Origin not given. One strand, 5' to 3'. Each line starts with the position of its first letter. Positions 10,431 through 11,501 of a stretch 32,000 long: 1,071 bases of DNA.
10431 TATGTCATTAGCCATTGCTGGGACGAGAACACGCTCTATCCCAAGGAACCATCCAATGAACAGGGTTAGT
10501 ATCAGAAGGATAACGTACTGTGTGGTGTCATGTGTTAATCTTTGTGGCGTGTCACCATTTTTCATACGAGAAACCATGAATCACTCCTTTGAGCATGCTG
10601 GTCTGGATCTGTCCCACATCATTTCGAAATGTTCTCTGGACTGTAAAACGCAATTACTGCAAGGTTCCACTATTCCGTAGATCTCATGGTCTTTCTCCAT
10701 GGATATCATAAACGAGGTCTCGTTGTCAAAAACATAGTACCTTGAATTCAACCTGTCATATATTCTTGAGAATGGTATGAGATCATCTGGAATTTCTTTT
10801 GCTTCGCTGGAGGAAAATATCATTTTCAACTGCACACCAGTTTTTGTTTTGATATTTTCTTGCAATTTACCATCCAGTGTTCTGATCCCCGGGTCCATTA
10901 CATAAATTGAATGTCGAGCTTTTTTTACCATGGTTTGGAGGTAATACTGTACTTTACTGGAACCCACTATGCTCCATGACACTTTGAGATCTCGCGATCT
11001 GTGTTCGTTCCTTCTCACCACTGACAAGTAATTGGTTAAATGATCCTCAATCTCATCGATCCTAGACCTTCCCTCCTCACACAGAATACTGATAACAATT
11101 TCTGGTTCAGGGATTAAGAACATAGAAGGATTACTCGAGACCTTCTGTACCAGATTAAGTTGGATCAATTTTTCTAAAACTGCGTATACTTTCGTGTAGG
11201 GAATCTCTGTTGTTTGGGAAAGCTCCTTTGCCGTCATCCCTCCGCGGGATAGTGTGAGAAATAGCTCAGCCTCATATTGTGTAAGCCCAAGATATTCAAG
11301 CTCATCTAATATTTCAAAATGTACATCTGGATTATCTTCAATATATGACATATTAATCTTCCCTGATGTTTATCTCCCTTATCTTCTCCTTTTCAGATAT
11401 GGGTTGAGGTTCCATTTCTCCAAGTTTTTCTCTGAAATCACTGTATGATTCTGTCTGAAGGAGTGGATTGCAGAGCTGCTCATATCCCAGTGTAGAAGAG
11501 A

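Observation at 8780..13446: Perfect 41-bp direct repeat of the tRNA-Thr 3' half brackets a 4.6-kb insertion (attL/attR-like scars)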

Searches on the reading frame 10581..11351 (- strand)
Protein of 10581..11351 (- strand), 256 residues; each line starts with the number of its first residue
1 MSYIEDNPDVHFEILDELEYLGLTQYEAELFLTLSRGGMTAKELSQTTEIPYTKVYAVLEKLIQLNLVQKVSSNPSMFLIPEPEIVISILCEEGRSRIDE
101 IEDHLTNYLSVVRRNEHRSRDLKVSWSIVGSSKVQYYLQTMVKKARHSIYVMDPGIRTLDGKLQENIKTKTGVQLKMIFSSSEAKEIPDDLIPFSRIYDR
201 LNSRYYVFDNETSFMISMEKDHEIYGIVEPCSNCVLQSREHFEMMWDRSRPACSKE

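Call 6: search_protein_families(library=pfam, proteins=[window:10581-11351:-], max_evalue=0.01)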
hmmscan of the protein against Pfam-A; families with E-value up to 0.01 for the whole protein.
window:10581-11351:- (256 aa): 6 families
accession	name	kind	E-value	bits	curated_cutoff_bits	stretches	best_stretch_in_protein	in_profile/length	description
PF01978.25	TrmB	-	9.2e-16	57.9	25.6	1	18-79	1-63/68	Sugar-specific transcriptional regulator TrmB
PF08221.17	HTH_9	-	5e-05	23.8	23.4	1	34-69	23-58/62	RNA polymerase III subunit RPC82 helix-turn-helix domain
PF13463.12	HTH_27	-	0.00046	20.9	22.2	1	23-73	1-53/68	Winged helix DNA-binding domain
PF12802.13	MarR_2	-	0.00097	19.7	27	1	22-73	2-55/61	MarR family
PF09339.16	HTH_IclR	-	0.0014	18.8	22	1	34-70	14-50/52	IclR helix-turn-helix domain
PF21476.4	PF0610-like_N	-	0.0044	17.7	33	0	31-60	7-36/50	PF0610-like, N-terminal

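Call 18: find_encoding_contigs(protein=window:10581-11351:-, flank=10000, max_places=10)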
Protein window:10581-11351:- (256 aa): 7 contigs read that carry it; 6 places shown.
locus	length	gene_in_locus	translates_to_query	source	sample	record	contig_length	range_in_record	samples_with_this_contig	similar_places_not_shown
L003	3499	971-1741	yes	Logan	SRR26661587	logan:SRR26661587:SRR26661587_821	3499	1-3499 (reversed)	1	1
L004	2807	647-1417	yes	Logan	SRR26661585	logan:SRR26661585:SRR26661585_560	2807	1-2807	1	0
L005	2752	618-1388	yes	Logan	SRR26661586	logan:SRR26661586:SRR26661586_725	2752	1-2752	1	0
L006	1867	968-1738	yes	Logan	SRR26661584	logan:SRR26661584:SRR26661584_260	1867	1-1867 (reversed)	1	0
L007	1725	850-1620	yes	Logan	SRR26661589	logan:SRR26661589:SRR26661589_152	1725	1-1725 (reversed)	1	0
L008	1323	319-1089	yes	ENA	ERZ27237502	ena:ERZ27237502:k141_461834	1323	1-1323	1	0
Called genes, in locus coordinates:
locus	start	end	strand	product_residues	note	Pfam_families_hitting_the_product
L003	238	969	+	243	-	PF00753:Lactamase_B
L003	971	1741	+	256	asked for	PF01978:TrmB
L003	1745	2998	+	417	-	PF07690:MFS_1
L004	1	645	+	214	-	?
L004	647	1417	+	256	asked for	PF01978:TrmB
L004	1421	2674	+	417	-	PF07690:MFS_1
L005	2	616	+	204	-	?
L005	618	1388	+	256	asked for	PF01978:TrmB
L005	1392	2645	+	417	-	PF07690:MFS_1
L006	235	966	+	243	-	PF00753:Lactamase_B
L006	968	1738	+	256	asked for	PF01978:TrmB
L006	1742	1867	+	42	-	?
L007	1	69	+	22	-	?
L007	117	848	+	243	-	PF00753:Lactamase_B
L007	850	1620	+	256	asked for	PF01978:TrmB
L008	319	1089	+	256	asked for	PF01978:TrmB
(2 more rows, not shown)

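Call 38: find_homologous_proteins(query=window:10581-11351:-, max_evalue=1e-20)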
Query window:10581-11351:- (256 aa): 13 proteins with E <= 1e-20 among 167 candidates.
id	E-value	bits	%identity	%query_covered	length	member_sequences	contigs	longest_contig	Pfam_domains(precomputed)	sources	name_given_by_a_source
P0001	7.7e-163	557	98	100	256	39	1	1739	PF01978.26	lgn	-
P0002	1.1e-141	488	88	98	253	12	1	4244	PF01978.26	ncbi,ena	-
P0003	1.2e-136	472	85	98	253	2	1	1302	PF01978.26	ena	-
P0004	1.1e-131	455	84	98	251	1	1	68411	PF01978.26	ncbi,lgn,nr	ncbi:MAG: hypothetical protein M1431_08455 [Candidatus Thermoplasmatota archaeon]|nr:hypothetical pr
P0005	4.4e-130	450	81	100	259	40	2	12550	PF01978.26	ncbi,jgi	jgi:sugar-specific transcriptional regulator TrmB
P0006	1.1e-129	449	81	98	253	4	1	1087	PF01978.26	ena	-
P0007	8.1e-121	420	73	100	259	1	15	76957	PF01978.26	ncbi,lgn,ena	-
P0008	7.7e-119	413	74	98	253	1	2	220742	PF01978.26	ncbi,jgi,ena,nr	ncbi:MAG TPA: helix-turn-helix domain-containing protein [Thermoplasmataceae archaeon]|nr:hypothetic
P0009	5.3e-108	378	66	98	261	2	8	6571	PF01978.26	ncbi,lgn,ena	-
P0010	2.2e-106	373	65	99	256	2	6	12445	PF01978.26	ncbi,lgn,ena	-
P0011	3.1e-76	274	67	68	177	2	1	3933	-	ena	-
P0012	1.2e-49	187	38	93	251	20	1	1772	PF01978.26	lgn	-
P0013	3.9e-47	179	39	90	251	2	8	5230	PF01978.26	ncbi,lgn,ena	-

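Call 39: find_encoding_contigs(protein=P0004, flank=10000, max_places=3)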
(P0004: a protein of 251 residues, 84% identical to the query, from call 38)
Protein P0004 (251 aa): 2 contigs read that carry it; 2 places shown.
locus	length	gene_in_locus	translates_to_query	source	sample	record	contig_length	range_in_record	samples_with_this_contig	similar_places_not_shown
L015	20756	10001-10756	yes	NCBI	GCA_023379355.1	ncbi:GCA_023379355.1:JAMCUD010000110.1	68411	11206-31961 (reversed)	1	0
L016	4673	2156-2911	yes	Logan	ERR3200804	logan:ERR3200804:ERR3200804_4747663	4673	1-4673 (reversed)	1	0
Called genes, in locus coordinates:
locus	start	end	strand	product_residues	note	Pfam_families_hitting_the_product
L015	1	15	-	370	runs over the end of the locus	PF01053:Cys_Met_Meta_PP, PF00155:Aminotran_1_2 (weak)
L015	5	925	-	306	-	PF22700:MVD-like_N (faint), PF00288:GHMP_kinases_N, PF08544:GHMP_kinases_C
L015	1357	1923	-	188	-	PF00117:GATase, PF07722:Peptidase_C26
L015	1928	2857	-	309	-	PF08271:Zn_Ribbon_TF, PF00382:TFIIB, PF02984:Cyclin_C (faint), PF00382:TFIIB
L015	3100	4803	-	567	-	PF00324:AA_permease, PF13520:AA_permease_2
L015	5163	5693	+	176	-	PF17013:Acetyltransf_15 (weak), PF13673:Acetyltransf_10, PF00583:Acetyltransf_1, PF13420:Acetyltransf_4 (weak), PF13508:Acetyltransf_7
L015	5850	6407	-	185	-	PF06197:DUF998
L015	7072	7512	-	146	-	PF01850:PIN (weak)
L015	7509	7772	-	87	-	-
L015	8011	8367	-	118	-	PF03551:PadR, PF13601:HTH_34 (weak)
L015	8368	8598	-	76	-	-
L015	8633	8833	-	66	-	-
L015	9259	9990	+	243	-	PF00753:Lactamase_B, PF23023:Anti-Pycsar_Apyc1 (faint)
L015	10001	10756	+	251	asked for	PF01978:TrmB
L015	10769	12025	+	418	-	PF07690:MFS_1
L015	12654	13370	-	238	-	PF00561:Abhydrolase_1, PF12695:Abhydrolase_5 (weak), PF12697:Abhydrolase_6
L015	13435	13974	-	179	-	PF07301:DUF1453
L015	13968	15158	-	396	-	PF06245:DUF1015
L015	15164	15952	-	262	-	PF01261:AP_endonuc_2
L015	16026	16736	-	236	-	PF01978:TrmB, PF11495:TrmB_EBD_N (weak)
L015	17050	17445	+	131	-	PF13622:4HBT_3, PF03061:4HBT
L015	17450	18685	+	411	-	PF02441:Flavoprotein, PF04127:DFP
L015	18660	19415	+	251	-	PF00795:CN_hydrolase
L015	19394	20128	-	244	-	PF12146:Hydrolase_4 (weak), PF00561:Abhydrolase_1, PF12697:Abhydrolase_6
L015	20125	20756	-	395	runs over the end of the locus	PF01306:LacY_symp (weak), PF07690:MFS_1, PF12832:MFS_1_like (weak), PF05977:MFS_3 (weak), PF07690:MFS_1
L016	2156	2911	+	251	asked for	PF01978:TrmB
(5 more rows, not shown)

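Call 40: find_encoding_contigs(protein=P0005, flank=10000, max_places=3)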
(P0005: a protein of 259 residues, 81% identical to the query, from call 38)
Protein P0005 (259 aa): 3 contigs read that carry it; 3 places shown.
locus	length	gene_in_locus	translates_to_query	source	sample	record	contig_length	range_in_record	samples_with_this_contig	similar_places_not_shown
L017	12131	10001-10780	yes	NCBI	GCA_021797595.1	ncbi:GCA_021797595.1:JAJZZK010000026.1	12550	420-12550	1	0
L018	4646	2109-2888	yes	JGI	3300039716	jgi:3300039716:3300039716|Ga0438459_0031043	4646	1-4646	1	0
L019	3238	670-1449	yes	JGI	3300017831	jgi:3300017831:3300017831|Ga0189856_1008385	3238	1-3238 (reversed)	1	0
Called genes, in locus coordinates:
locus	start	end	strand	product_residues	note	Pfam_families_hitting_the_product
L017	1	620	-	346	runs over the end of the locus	?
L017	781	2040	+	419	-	PF00083:Sugar_tr, PF07690:MFS_1, PF00083:Sugar_tr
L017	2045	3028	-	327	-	PF00793:DAHP_synth_1, PF03102:NeuB (faint)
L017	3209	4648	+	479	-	PF00083:Sugar_tr, PF07690:MFS_1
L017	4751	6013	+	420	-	PF01663:Phosphodiest, PF08665:PglZ (faint)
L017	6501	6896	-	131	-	-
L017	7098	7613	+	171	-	PF14321:DUF4382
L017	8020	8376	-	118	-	PF03551:PadR, PF13601:HTH_34 (weak)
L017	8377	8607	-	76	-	-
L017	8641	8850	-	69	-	PF01920:Prefoldin_2 (weak)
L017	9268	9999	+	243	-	PF00753:Lactamase_B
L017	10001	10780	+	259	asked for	PF01978:TrmB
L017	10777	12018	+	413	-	PF07690:MFS_1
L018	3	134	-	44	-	?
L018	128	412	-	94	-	PF03551:PadR, PF13601:HTH_34 (weak)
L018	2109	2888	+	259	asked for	PF01978:TrmB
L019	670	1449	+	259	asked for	PF01978:TrmB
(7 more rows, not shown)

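Call 41: find_encoding_contigs(protein=P0008, flank=10000, max_places=3)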
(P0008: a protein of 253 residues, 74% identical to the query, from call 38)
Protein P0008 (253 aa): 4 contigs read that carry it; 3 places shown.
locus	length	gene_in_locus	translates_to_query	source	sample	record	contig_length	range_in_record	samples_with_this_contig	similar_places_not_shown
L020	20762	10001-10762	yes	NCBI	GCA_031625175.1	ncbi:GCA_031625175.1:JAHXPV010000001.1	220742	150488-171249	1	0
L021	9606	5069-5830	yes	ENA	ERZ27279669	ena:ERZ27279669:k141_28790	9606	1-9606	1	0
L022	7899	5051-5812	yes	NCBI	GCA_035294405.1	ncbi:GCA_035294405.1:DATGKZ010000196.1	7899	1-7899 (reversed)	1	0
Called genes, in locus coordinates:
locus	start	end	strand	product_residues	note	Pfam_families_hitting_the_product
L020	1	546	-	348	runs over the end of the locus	PF00682:HMGL-like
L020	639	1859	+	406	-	PF00330:Aconitase, PF28406:AcnX_3rd (weak)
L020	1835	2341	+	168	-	PF00694:Aconitase_C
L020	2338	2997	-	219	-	PF04967:HTH_10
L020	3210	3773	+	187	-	-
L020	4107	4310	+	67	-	-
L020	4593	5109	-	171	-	PF12697:Abhydrolase_6 (weak)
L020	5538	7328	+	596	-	PF04851:ResIII (weak), PF09848:SLFN-g3_helicase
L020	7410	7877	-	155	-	-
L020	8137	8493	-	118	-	PF03551:PadR, PF13601:HTH_34 (weak)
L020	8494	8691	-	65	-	-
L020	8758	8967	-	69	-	PF01920:Prefoldin_2 (weak)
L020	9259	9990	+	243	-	PF00753:Lactamase_B, PF23023:Anti-Pycsar_Apyc1 (faint)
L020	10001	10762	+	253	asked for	PF01978:TrmB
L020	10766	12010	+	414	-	PF07690:MFS_1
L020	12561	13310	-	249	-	PF02353:CMAS (weak), PF01135:PCMT (weak), PF13489:Methyltransf_23, PF05175:MTS (weak), PF13847:Methyltransf_31, PF08241:Methyltransf_11, PF08242:Methyltransf_12, PF13649:Methyltransf_25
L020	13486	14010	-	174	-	-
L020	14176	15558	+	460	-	PF07690:MFS_1, PF00083:Sugar_tr, PF05977:MFS_3 (weak)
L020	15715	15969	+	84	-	PF12840:HTH_20 (weak), PF13412:HTH_24 (weak), PF08279:HTH_11 (weak)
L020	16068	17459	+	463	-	PF01565:FAD_binding_4, PF02913:FAD-oxidase_C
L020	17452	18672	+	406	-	PF12837:Fer4_6 (faint), PF13183:Fer4_8, PF13187:Fer4_9 (faint), PF13237:Fer4_10 (weak), PF12838:Fer4_7 (weak), PF02754:CCG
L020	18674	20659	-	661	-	PF02737:3HCDH_N, PF00725:3HCDH, PF00378:ECH_1, PF16113:ECH_2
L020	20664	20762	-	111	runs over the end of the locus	PF02036:SCP2, PF14864:Alkyl_sulf_C (weak)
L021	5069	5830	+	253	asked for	PF01978:TrmB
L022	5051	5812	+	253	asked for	PF01978:TrmB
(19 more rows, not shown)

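Call 48: find_encoding_contigs(protein=P0007, flank=10000, max_places=3)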
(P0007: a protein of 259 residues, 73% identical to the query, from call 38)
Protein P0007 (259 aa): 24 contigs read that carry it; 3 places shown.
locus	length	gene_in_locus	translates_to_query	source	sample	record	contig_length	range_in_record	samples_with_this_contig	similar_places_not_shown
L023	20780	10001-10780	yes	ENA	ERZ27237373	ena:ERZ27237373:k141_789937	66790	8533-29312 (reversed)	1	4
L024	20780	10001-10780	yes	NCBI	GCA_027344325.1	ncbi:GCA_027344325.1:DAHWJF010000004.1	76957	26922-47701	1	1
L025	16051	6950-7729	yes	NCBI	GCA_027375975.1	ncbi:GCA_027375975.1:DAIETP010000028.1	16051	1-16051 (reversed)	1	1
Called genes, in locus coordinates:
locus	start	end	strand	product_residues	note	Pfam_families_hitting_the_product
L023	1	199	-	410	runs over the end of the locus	PF00368:HMG-CoA_red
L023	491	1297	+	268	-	PF26936:DUF8287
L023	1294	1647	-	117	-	PF07366:SnoaL (weak), PF12680:SnoaL_2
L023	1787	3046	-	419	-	PF12323:HTH_OrfB_IS605, PF01385:OrfB_IS605, PF07282:Cas12f1-like_TNB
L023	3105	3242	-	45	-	-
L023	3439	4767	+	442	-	-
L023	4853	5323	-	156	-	-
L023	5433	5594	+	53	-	-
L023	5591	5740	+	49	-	-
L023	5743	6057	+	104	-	-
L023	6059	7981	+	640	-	-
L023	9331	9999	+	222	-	-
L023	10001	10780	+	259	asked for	PF01978:TrmB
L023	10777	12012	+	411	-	PF07690:MFS_1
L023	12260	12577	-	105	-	-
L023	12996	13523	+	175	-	-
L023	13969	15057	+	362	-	-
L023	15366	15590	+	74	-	-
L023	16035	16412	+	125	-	-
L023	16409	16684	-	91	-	-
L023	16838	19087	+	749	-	PF01751:Toprim, PF01131:Topoisom_bac, PF01396:Zn_ribbon_Top1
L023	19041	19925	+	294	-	PF06550:SPP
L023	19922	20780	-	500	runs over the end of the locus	PF02142:MGS, PF01808:AICARFT_IMPCHas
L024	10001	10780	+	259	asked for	PF01978:TrmB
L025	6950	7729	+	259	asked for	PF01978:TrmB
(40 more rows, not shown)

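Call 49: find_encoding_contigs(protein=P0010, flank=10000, max_places=3)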
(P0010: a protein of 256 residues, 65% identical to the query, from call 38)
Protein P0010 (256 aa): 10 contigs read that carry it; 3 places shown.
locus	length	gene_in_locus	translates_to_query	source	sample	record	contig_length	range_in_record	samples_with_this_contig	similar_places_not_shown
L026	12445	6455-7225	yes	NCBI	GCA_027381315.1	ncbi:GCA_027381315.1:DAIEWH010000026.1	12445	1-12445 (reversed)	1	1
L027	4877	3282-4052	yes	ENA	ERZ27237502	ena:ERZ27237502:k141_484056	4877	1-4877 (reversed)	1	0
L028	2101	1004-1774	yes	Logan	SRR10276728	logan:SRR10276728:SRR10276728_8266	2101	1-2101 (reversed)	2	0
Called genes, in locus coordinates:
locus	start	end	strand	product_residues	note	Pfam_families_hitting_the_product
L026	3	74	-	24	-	?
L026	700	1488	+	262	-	PF02463:SMC_N (faint), PF00005:ABC_tran, PF13476:AAA_23 (faint), PF13304:AAA_21 (faint)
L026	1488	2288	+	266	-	-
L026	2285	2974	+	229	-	-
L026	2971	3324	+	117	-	PF13601:HTH_34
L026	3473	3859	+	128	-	-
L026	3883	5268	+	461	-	-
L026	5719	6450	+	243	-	PF00753:Lactamase_B, PF23023:Anti-Pycsar_Apyc1 (faint), PF00753:Lactamase_B (weak)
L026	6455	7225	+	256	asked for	PF01978:TrmB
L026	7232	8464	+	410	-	PF07690:MFS_1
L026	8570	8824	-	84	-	PF05016:ParE_toxin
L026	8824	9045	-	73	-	PF24434:DUF7557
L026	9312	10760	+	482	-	PF00589:Phage_integrase (weak)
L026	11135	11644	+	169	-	PF05496:RuvB_N (weak)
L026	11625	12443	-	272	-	?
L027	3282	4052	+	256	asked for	PF01978:TrmB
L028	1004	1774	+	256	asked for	PF01978:TrmB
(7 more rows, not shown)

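Call 51: search_protein_families(library=pfam, proteins=[L026:9312-10760:+, L026:11135-11644:+, L023:13969-15057:+, L023:6059-7981:+, L023:3439-4767:+, L023:12996-13523:+, L026:3883-5268:+, L026:3473-3859:+], max_evalue=0.01)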
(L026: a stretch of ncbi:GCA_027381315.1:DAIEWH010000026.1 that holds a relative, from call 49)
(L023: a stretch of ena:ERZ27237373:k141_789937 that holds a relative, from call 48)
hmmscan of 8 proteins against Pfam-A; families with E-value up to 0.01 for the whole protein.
L026:9312-10760:+ (482 aa): 1 family
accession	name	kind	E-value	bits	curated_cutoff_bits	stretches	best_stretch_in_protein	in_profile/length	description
PF00589.27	Phage_integrase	-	6.2e-07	29.8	27.1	1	184-298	35-140/172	Phage integrase family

L026:11135-11644:+ (169 aa): 4 families
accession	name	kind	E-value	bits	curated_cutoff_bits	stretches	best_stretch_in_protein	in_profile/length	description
PF05496.18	RuvB_N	-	6.8e-07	29.6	27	1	21-97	2-80/159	Holliday junction DNA helicase RuvB P-loop domain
PF07728.20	AAA_5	-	7.2e-05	23.2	22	1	51-142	1-92/139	AAA domain (dynein-related subfamily)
PF00004.35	AAA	-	0.00047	21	21.2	1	52-134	1-86/131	ATPase family associated with various cellular activities (AAA)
PF01078.27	Mg_chelatase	-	0.0011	18.9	20.3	0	24-69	1-42/207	Magnesium chelatase, subunit ChlI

L023:13969-15057:+ (362 aa): 0 families

L023:6059-7981:+ (640 aa): 0 families

L023:3439-4767:+ (442 aa): 0 families

L023:12996-13523:+ (175 aa): 2 families
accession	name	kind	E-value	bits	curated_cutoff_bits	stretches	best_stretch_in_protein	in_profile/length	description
PF13643.11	DUF4145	-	0.00017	22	23.1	1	70-164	2-85/88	Domain of unknown function (DUF4145)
PF18735.6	HEPN_RiboL-PSP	-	0.0033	17.8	28.4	0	107-172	111-184/191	RiboL-PSP-HEPN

L026:3883-5268:+ (461 aa): 1 family
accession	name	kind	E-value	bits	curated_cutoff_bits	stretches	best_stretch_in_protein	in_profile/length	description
PF10551.15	MULE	-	0.0021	18.9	27.6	1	156-190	64-98/99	MULE transposase domain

L026:3473-3859:+ (128 aa): 0 families

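Call 67: search_protein_families(library=ncbifam, proteins=[window:10581-11351:-], max_evalue=0.001)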
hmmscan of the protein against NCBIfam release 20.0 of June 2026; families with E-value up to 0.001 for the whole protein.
window:10581-11351:- (256 aa): 3 families
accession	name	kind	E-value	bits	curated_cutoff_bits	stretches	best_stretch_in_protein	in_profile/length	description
NF047390.1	TransRegTrmBL1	equivalog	7.6e-15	54.7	650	1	13-189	5-172/341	HTH-type sugar sensing transcriptional regulator TrmBL1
NF040851.1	tran_reg_TrmB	equivalog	3.2e-12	46.2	600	1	10-119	3-109/338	HTH-type sugar-sensing transcriptional regulator TrmB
NF047392.1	TransRegTrmBHalo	equivalog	2.8e-08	33.2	500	1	19-189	14-173/349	HTH-type sugar sensing transcriptional regulator TrmB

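Call 68: search_protein_families(library=phrogs, proteins=[window:10581-11351:-], max_evalue=0.01)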
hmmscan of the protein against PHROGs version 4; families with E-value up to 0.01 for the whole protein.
window:10581-11351:- (256 aa): 1 family
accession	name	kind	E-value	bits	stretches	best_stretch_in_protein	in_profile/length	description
phrog_5978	-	unknown function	0.0091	16.1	0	31-78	304-351/364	-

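Call 76: find_encoding_contigs(protein=P0002, flank=10000, max_places=4)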
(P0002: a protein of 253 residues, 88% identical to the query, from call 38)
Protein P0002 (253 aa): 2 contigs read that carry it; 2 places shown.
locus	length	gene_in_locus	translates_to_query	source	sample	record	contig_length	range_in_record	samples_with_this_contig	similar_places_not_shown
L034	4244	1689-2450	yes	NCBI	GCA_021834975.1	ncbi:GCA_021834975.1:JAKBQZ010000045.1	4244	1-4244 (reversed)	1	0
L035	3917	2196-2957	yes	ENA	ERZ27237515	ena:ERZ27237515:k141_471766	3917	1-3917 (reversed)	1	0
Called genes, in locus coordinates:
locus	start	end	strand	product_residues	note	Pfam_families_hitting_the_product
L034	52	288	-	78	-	-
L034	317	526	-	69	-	PF01920:Prefoldin_2 (weak)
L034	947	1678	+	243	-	PF00753:Lactamase_B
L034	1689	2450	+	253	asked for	PF01978:TrmB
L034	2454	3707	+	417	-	PF07690:MFS_1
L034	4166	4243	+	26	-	?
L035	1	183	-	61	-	?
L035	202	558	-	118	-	PF03551:PadR, PF13601:HTH_34 (weak)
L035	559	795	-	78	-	-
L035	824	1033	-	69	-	PF01920:Prefoldin_2 (weak)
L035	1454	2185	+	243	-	PF00753:Lactamase_B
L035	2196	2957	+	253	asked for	PF01978:TrmB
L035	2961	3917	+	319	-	?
